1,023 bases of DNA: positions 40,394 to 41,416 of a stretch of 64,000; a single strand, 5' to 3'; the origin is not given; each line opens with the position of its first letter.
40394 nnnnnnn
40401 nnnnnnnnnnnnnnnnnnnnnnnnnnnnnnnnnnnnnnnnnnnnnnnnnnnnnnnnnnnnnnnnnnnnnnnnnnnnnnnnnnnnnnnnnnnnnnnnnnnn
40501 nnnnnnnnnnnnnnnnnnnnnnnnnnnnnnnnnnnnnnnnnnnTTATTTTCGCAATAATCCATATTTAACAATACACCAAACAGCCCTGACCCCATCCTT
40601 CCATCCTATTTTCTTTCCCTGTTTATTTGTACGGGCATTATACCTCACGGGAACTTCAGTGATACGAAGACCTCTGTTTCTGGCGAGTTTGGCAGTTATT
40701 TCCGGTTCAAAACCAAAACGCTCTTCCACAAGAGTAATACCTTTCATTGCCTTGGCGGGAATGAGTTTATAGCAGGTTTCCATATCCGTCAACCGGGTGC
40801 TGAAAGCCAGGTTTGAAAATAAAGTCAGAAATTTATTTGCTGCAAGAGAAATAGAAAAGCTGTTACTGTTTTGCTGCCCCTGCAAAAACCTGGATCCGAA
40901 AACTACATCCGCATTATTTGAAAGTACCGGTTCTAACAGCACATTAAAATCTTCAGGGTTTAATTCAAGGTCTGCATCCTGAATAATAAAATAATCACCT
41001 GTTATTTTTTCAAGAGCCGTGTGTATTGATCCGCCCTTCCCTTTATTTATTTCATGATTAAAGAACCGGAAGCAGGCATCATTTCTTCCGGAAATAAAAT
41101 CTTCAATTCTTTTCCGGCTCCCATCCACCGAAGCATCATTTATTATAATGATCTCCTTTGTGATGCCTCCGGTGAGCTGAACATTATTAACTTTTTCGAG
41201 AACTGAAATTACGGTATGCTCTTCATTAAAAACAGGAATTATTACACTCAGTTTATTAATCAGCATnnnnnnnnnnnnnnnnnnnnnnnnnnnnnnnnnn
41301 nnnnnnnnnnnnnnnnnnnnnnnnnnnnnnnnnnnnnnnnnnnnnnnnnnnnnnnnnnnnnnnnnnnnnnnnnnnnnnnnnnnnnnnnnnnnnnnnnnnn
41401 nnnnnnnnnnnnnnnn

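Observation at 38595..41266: GT2 polyprenyl-phosphate sugar synthase paired with an uncharacterised 11-TM protein: candidate GT-C glycosylation module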

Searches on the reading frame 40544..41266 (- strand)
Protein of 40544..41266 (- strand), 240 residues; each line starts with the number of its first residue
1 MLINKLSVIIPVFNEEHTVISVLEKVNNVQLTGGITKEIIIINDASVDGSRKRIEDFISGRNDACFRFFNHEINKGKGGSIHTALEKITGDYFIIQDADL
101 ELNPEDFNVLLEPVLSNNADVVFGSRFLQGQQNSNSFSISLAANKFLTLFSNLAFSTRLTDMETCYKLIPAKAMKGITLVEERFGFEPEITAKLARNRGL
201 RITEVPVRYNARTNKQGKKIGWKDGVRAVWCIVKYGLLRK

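Call 5: search_protein_families(library=pfam, proteins=[window:40544-41266:-], max_evalue=1)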
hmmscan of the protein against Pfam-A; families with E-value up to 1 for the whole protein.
window:40544-41266:- (240 aa): 4 families
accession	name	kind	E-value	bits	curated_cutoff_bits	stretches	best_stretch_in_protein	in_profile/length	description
PF00535.33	Glycos_transf_2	-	7.8e-29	101.2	23.3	1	7-141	1-130/168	Glycosyl transferase family 2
PF13506.12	Glyco_transf_21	-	0.0018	18.2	21.7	1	80-137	21-75/174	Glycosyl transferase family 21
PF13641.12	Glyco_tranf_2_3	-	0.007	16.8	27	1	6-137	3-132/230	Glycosyltransferase like family 2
PF10111.15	Glyco_tranf_2_2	-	0.028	14.3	27.3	1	7-112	1-104/276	Glycosyltransferase like family 2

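Call 6: search_protein_families(library=ncbifam, proteins=[window:40544-41266:-], max_evalue=1)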
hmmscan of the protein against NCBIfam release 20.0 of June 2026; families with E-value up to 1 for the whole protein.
window:40544-41266:- (240 aa): 23 families
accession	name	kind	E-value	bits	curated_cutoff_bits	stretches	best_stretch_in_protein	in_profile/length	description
TIGR04182.1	glyco_TIGR04182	equivalog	2.3e-27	96.2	325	1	6-235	2-217/293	S-layer glycoprotein N-glycosyltransferase AglJ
NF047588.1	GlcsyltransPgfSStrep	equivalog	2.3e-16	59.9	500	1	5-187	2-177/308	glycosyltransferase PgfS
NF007986.1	PRK10714.1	equivalog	2.6e-13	49.7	529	1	3-213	5-204/316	undecaprenyl-phosphate 4-deoxy-4-formamido-L-arabinose transferase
NF007482.0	PRK10073.1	equivalog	8.4e-13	48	423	1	4-122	6-118/334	glycosyltransferase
NF058614.1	PPMAGASynPpgS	equivalog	3.6e-12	46.2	370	1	8-208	4-195/226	polyprenyl-phospho-N-acetylgalactosaminyl synthase PpgS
TIGR03937.1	PgaC_IcaA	equivalog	4.1e-12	45.8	422.3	1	4-118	45-154/407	poly-beta-1,6-N-acetyl-D-glucosamine synthase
NF010496.0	PRK13915.1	equivalog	4.8e-10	39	262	1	5-118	32-146/307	glucosyl-3-phosphoglycerate synthase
NF050050.1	ProtGlycPglI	equivalog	1.1e-07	31.6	500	1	4-126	2-119/306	GalNAc(5)-diNAcBac-PP-undecaprenol beta-1,3-glucosyltransferase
NF038302.1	EPS_HpsE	equivalog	1.1e-07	31.1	300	1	5-98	2-95/307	hormogonium polysaccharide biosynthesis glycosyltransferase HpsE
TIGR04283.1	glyco_like_mftF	equivalog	1.2e-07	31.6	182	1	6-128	1-112/221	TIGR04283 family arsenosugar biosynthesis glycosyltransferase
NF041391.1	DPhHxTase_Halo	equivalog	1.6e-07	30.5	375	1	12-214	3-188/213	dolichyl-phosphate hexose transferase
NF047683.1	TeichurnBiosyTuaG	equivalog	3.5e-07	30.1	400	1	5-125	7-122/252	teichuronic acid biosynthesis protein TuaG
TIGR03111.1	glyc2_xrt_Gpos1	hypoth_equivalog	6.3e-07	28.5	363.95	1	5-111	50-153/439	TIGR03111 family XrtG-associated glycosyltransferase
NF053739.1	GlytfEpsEBac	equivalog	2e-06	27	450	1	5-99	2-92/265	glycosyltransferase EpsE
NF041875.1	EPS_EpsD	equivalog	8.1e-06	25.5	370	1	6-125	1-115/325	exopolysaccharide biosynthesis glycosyltransferase EpsD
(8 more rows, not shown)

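Call 8: search_solved_structures(query=window:40544-41266:-, max_evalue=0.001)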
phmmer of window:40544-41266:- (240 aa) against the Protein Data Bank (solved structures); distinct sequences matched with E-value up to 0.001: 21.
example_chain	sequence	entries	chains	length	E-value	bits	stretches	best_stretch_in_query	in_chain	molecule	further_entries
5mlz_A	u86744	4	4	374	1.5e-13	54.1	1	5-219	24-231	Dolichol monophosphate mannose synthase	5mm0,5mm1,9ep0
9hwj_A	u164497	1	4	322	1.9e-08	37.4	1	3-122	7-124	Undecaprenyl-phosphate 4-deoxy-4-formamido-L-arabinose transferase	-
9bhc_C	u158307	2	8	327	2.3e-08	37.1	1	3-212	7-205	Undecaprenyl-phosphate 4-deoxy-4-formamido-L-arabinose transferase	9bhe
8vxh_A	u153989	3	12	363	3.1e-08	36.7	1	3-212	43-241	Undecaprenyl-phosphate 4-deoxy-4-formamido-L-arabinose transferase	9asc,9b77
3l7m_A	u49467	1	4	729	5.3e-08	35.9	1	3-113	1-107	Teichoic acid biosynthesis protein F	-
3l7j_A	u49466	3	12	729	5.3e-08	35.9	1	3-113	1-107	Teichoic acid biosynthesis protein F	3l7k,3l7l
3l7i_A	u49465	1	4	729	5.3e-08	35.9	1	3-113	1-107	Teichoic acid biosynthesis protein F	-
5eke_A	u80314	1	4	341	1e-07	35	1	5-186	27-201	Uncharacterized glycosyltransferase sll0501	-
5ekp_C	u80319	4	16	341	1.1e-07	34.9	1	5-185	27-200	Uncharacterized glycosyltransferase sll0501 | Glycosyltransferase sll0501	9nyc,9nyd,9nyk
9nye_A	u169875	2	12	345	1.1e-07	34.8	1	5-185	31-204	Glycosyltransferase sll0501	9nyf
4y6n_A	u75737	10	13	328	1.7e-05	27.8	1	6-117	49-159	Glucosyl-3-phosphoglycerate synthase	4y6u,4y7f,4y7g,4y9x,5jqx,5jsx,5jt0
3e25_A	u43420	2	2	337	1.8e-05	27.7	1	6-117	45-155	Putative uncharacterized protein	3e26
4ddz_A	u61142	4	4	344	1.8e-05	27.7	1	6-117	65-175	GLUCOSYL-3-PHOSPHOGLYCERATE SYNTHASE (GpgS) | Glucosyl-3-phosphoglycerate synthase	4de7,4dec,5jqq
7pdo_A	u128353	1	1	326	1.9e-05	27.6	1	6-115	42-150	Glucosyl-3-phosphoglycerate synthase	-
7p5l_A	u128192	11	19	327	1.9e-05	27.6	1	6-115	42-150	Glucosyl-3-phosphoglycerate synthase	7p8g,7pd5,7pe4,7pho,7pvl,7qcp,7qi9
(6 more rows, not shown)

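Call 21: find_homologous_proteins(query=window:40544-41266:-)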
Query window:40544-41266:- (240 aa): 8000 proteins with E <= 0.001 among 8000 candidates; the best 120 are listed.
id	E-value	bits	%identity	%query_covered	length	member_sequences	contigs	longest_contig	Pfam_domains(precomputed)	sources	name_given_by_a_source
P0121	6.7e-145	499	94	100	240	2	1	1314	PF00535.33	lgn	-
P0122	1.7e-95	337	67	100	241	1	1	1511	PF00535.33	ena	-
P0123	7.9e-94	332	62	100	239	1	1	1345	PF13641.13,PF00535.33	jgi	-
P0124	4.0e-93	329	63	100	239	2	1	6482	PF13641.13,PF00535.33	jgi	jgi:glycosyltransferase involved in cell wall biosynthesis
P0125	1.4e-92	327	62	100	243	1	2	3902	PF13641.13,PF00535.33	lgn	-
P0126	7.8e-92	325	64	98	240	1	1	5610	PF13641.13,PF00535.33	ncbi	-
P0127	1.6e-91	324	62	100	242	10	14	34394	PF00535.33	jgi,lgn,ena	jgi:glycosyltransferase involved in cell wall biosynthesis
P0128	9.9e-91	321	61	100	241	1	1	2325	PF10111.15,PF13641.13,PF00535.33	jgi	jgi:glycosyltransferase involved in cell wall biosynthesis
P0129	2.4e-90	320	61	100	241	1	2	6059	PF13641.13,PF00535.33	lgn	-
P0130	6.8e-89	315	59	100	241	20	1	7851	PF13641.13,PF00535.33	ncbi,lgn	-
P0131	5.6e-87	309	57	100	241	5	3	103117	PF13641.13,PF00535.33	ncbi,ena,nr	ncbi:MAG: glycosyltransferase family 2 protein [Bacteroidetes bacterium]|nr:glycosyltransferase fami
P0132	7.8e-87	309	60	99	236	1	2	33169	PF10111.15,PF13641.13,PF00535.33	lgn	-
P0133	1.6e-85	304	60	100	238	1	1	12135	PF00535.33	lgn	-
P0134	4.4e-85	303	59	99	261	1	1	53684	PF10111.15,PF00535.33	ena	-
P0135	5.7e-85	303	61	100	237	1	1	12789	PF00535.33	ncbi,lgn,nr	ncbi:MAG TPA: glycosyltransferase family 2 protein [Bacteroidia bacterium]|nr:glycosyltransferase fa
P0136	2.3e-84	301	59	100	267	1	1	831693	PF10111.15,PF00535.33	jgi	jgi:glycosyltransferase involved in cell wall biosynthesis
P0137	2.6e-84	300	59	98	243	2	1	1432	PF13641.13,PF00535.33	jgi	jgi:glycosyltransferase involved in cell wall biosynthesis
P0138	2.9e-84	300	57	98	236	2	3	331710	PF13641.13,PF00535.33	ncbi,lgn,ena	-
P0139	4.8e-84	299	59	98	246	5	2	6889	PF10111.15,PF13641.13,PF00535.33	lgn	-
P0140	5.2e-84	299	57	98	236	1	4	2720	PF10111.15,PF13641.13,PF00535.33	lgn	-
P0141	6.3e-84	299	58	98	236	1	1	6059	PF10111.15,PF00535.33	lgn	-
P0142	1.2e-83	298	57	98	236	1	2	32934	PF13641.13,PF00535.33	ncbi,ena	-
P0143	2.5e-83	297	57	98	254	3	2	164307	PF13641.13,PF00535.33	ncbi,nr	ncbi:MAG: glycosyltransferase family 2 protein [Flavobacteriales bacterium]|nr:glycosyltransferase f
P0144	3.1e-83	297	56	98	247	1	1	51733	PF10111.15,PF13641.13,PF00535.33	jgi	-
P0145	3.5e-83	297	58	98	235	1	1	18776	PF10111.15,PF13641.13,PF00535.33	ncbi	-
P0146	5.7e-83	296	58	98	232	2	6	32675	PF10111.15,PF13641.13,PF00535.33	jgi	-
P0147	5.8e-83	296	56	98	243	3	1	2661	PF10111.15,PF13641.13,PF00535.33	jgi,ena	-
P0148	7.4e-83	296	56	98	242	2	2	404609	PF10111.15,PF13641.13,PF00535.33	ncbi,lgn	-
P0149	1.0e-82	295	59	99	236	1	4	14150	PF10111.15,PF13641.13,PF00535.33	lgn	-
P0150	1.2e-82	295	57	98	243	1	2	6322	PF00535.33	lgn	-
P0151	1.3e-82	295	58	98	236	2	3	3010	PF13641.13,PF00535.33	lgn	-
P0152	2.1e-82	294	57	99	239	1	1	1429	PF13641.13,PF00535.33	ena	-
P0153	2.4e-82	294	60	100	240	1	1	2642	PF00535.33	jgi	jgi:glycosyltransferase involved in cell wall biosynthesis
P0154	2.5e-82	294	57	98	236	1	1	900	PF13641.13,PF00535.33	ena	-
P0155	2.6e-82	294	57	98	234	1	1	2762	PF13641.13,PF00535.33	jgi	jgi:glycosyltransferase involved in cell wall biosynthesis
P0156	2.6e-82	294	56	98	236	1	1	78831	PF13641.13,PF00535.33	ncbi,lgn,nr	ncbi:MAG: glycosyltransferase [Crocinitomix sp.]|nr:glycosyltransferase [Crocinitomix sp.]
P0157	2.8e-82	294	57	98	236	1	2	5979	PF10111.15,PF00535.33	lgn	-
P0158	3.2e-82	294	56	98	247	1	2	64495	PF13641.13,PF00535.33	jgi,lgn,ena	jgi:glycosyltransferase involved in cell wall biosynthesis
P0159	3.3e-82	293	57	99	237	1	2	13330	PF13641.13,PF00535.33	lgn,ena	-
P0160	4.6e-82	293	56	98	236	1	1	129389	PF13641.13,PF00535.33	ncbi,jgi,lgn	ncbi:MAG: glycosyltransferase involved in cell wall biosynthesis [Crocinitomix sp.]|jgi:glycosyltran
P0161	4.6e-82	293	56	98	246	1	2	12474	PF00535.33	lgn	-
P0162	5.9e-82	293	58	99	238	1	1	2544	PF13641.13,PF00535.33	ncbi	-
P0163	6.0e-82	293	58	98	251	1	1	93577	PF13641.13,PF00535.33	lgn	-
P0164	6.0e-82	293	58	98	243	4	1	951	PF13641.13,PF00535.33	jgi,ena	jgi:glycosyltransferase involved in cell wall biosynthesis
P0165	6.9e-82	292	57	98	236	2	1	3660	PF13641.13,PF00535.33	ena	-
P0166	7.6e-82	292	57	98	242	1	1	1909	PF13641.13,PF00535.33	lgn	-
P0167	9.1e-82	292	57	98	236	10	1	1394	PF10111.15,PF00535.33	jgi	-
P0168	1.0e-81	292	57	98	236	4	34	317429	PF13641.13,PF00535.33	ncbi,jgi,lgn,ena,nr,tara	ncbi:MAG: glycosyltransferase family 2 protein [Crocinitomix sp.]|nr:glycosyltransferase family 2 pr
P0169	1.0e-81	292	54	98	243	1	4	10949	PF10111.15,PF00535.33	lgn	-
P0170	1.0e-81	292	57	98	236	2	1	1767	PF13641.13,PF00535.33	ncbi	-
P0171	1.1e-81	292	57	99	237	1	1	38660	PF13641.13,PF00535.33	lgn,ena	-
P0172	1.2e-81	292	56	98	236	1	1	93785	PF13641.13,PF00535.33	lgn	-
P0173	1.2e-81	292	56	98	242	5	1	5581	PF13641.13,PF00535.33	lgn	-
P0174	1.3e-81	292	55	98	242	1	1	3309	PF00535.33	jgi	jgi:glycosyltransferase involved in cell wall biosynthesis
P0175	1.5e-81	291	54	98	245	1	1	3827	PF00535.33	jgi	jgi:glycosyltransferase involved in cell wall biosynthesis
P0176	1.6e-81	291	57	98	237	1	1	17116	PF13641.13,PF00535.33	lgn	-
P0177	1.6e-81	291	55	99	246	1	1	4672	PF10111.15,PF00535.33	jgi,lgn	jgi:glycosyltransferase involved in cell wall biosynthesis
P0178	1.7e-81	291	56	98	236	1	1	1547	PF10111.15,PF13641.13,PF00535.33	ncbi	-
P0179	1.9e-81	291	59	100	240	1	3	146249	PF00535.33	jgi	jgi:glycosyltransferase involved in cell wall biosynthesis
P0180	2.0e-81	291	56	98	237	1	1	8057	PF10111.15,PF13641.13,PF00535.33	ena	-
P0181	2.1e-81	291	56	98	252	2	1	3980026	PF13641.13,PF00535.33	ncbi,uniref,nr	ncbi:glycosyltransferase family 2 protein [Parvicella tangerina]|uniref:glycosyltransferase family 2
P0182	2.2e-81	291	55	98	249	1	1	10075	PF13641.13,PF00535.33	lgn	-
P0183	2.3e-81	291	57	98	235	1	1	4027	PF10111.15,PF13641.13,PF00535.33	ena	-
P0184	2.4e-81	291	56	98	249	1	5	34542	PF13641.13,PF00535.33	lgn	-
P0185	2.5e-81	291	56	98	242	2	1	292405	PF10111.15,PF00535.33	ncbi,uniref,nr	ncbi:glycosyltransferase family 2 protein [Crocinitomix algicola]|uniref:glycosyltransferase family 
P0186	2.7e-81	291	57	98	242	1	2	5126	PF13641.13,PF00535.33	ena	-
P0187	2.7e-81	291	57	98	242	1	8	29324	PF13641.13,PF00535.33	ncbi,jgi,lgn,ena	jgi:glycosyltransferase involved in cell wall biosynthesis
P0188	3.5e-81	290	56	98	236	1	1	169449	PF10111.15,PF00535.33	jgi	-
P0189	3.5e-81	290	55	99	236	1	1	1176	PF13641.13,PF00535.33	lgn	-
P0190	3.5e-81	290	55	100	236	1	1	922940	PF10111.15,PF00535.33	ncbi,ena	-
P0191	4.2e-81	290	58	99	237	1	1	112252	PF13641.13,PF00535.33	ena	-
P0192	4.7e-81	290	57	99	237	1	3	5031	PF13641.13,PF00535.33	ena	-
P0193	4.7e-81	290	57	98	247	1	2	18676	PF13641.13,PF00535.33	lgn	-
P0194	4.9e-81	290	55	99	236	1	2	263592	PF13641.13,PF00535.33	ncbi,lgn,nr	ncbi:MAG: glycosyltransferase family 2 protein [Crocinitomicaceae bacterium]|nr:glycosyltransferase 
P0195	4.9e-81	290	55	99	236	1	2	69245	PF13641.13,PF00535.33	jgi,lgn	jgi:glycosyltransferase involved in cell wall biosynthesis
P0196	5.3e-81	290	57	98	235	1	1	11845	PF10111.15,PF13641.13,PF00535.33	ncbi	-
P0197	6.6e-81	289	55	98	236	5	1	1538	PF13641.13,PF00535.33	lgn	-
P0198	6.7e-81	289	56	98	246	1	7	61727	PF13641.13,PF00535.33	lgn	-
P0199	7.2e-81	289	55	99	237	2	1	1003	PF13641.13,PF00535.33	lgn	-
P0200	7.3e-81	289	57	99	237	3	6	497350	PF13641.13,PF00535.33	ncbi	ncbi:MAG: glycosyltransferase family 2 protein [Crocinitomicaceae bacterium]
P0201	9.4e-81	289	55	98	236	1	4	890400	PF13641.13,PF00535.33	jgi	jgi:glycosyltransferase involved in cell wall biosynthesis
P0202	1.0e-80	289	56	98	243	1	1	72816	PF13641.13,PF00535.33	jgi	jgi:glycosyltransferase involved in cell wall biosynthesis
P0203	1.0e-80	289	57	98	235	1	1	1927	PF10111.15,PF13641.13,PF00535.33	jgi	-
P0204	1.0e-80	289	56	98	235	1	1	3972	PF10111.15,PF13641.13,PF00535.33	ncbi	-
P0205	1.1e-80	289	58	100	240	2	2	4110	PF00535.33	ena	-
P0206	1.2e-80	288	56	98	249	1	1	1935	PF00535.33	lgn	-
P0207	1.2e-80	288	55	99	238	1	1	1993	PF13641.13,PF00535.33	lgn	-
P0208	1.3e-80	288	55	99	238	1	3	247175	PF10111.15,PF13641.13,PF00535.33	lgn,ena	-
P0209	1.3e-80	288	56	98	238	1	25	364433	PF10111.15,PF00535.33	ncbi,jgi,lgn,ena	jgi:glycosyltransferase involved in cell wall biosynthesis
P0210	1.3e-80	288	56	98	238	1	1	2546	PF00535.33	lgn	-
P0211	1.3e-80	288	56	98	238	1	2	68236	PF10111.15,PF00535.33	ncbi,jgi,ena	-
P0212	1.3e-80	288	56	98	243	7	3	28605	PF10111.15,PF13641.13,PF00535.33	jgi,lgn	jgi:glycosyltransferase involved in cell wall biosynthesis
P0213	1.4e-80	288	57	98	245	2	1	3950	PF00535.33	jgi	-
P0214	1.4e-80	288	55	98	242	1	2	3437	PF10111.15,PF13641.13,PF00535.33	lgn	-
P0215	1.5e-80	288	57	99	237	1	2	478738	PF10111.15,PF13641.13,PF00535.33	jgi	jgi:glycosyltransferase involved in cell wall biosynthesis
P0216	1.6e-80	288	56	99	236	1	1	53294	PF10111.15,PF13641.13,PF00535.33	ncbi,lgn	ncbi:MAG: glycosyltransferase family 2 protein [Putridiphycobacter sp.]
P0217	1.7e-80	288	55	98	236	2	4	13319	PF10111.15,PF13641.13,PF00535.33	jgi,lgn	jgi:glycosyltransferase involved in cell wall biosynthesis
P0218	1.7e-80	288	54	97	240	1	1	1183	PF10111.15,PF13641.13,PF00535.33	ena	-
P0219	1.7e-80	288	55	98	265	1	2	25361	PF10111.15,PF13641.13,PF00535.33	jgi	jgi:glycosyltransferase involved in cell wall biosynthesis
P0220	1.7e-80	288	56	98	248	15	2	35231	PF10111.15,PF13641.13,PF00535.33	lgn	-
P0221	1.8e-80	288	56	98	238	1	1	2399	PF10111.15,PF00535.33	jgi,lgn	jgi:glycosyltransferase involved in cell wall biosynthesis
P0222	1.9e-80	288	56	99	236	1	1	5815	PF00535.33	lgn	-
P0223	2.0e-80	288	56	98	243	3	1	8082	PF00535.33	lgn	-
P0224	2.0e-80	288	54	98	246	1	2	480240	PF13641.13,PF00535.33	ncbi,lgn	-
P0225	2.2e-80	288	55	98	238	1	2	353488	PF10111.15,PF00535.33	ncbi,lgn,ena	-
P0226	2.5e-80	287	55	98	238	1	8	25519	PF10111.15,PF00535.33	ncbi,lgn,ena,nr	ncbi:glycosyltransferase family 2 protein [Crocinitomicaceae bacterium]|nr:glycosyltransferase famil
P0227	2.5e-80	287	56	98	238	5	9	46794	PF10111.15,PF00535.33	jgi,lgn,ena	-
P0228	2.5e-80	287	55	98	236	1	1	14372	PF10111.15,PF13641.13,PF00535.33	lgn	-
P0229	2.6e-80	287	58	99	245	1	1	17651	PF13641.13,PF00535.33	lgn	-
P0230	2.6e-80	287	56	98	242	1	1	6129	PF13641.13,PF00535.33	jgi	-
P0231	3.3e-80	287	56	99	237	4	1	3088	PF00535.33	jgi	jgi:glycosyltransferase involved in cell wall biosynthesis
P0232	3.3e-80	287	57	98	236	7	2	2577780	PF13641.13,PF00535.33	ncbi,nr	ncbi:MAG: glycosyltransferase family 2 protein [Crocinitomicaceae bacterium]|nr:glycosyltransferase 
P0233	3.4e-80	287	55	98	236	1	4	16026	PF10111.15,PF00535.33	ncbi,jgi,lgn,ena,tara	tara:strand:+ start:868 stop:1578 length:711 start_codon:yes stop_codon:yes gene_type:complete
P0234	3.4e-80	287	54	99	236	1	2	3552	PF13641.13,PF00535.33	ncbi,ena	-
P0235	3.4e-80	287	55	99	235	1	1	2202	PF10111.15,PF13641.13,PF00535.33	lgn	-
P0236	3.5e-80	287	56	98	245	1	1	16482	PF10111.15,PF00535.33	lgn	-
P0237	3.5e-80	287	54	98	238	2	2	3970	PF13641.13,PF00535.33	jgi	-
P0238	3.6e-80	287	54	98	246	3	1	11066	PF13641.13,PF00535.33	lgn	-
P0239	3.9e-80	287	56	99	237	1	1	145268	PF10111.15,PF13641.13,PF00535.33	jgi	-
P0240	4.1e-80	287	55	98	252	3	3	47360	PF13641.13,PF00535.33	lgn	-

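Call 38: find_related_loci(query=A2, collection=metagenome_contigs, flank=8000)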
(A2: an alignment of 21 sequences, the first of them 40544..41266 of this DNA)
Query A2 (240 aa) in metagenome_contigs; peptide patterns used: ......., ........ (x = any residue, [..] = any of these).
600 stretches matched a pattern (row limit reached: there are more); 600 encode a relative of the query (tblastn E <= 1e-3); the best 80 are kept; 80 distinct loci.
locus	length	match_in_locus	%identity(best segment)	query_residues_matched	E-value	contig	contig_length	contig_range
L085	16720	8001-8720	51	1-240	6e-83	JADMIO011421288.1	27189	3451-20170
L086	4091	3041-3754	53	1-238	2e-81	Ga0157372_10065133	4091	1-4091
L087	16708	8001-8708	52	5-240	1e-80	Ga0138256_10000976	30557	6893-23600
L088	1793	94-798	51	5-239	1e-84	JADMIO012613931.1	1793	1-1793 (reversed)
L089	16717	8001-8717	53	1-239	7e-80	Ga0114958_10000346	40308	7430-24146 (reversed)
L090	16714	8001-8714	51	1-238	1e-79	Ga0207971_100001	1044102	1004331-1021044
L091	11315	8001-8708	50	5-240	2e-79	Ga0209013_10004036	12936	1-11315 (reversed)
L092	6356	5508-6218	52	1-237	5e-79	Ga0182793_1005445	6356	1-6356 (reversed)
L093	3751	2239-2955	50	2-240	8e-79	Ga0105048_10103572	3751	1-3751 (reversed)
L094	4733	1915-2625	51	2-238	2e-78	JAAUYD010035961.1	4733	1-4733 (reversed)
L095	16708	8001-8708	50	5-240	2e-78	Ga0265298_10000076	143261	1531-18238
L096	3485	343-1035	52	6-236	1e-78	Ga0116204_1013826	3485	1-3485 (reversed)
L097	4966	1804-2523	50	1-240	3e-78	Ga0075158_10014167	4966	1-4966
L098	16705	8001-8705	50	5-238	5e-78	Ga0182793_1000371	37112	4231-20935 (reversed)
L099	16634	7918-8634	49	1-239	1e-77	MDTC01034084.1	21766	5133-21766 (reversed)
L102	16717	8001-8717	49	1-239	1e-77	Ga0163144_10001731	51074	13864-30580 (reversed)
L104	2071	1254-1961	51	5-240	3e-80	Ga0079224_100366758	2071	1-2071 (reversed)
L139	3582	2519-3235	50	1-239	2e-72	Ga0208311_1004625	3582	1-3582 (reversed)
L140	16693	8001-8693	49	5-240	8e-72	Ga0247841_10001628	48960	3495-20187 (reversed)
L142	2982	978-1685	45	5-240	8e-72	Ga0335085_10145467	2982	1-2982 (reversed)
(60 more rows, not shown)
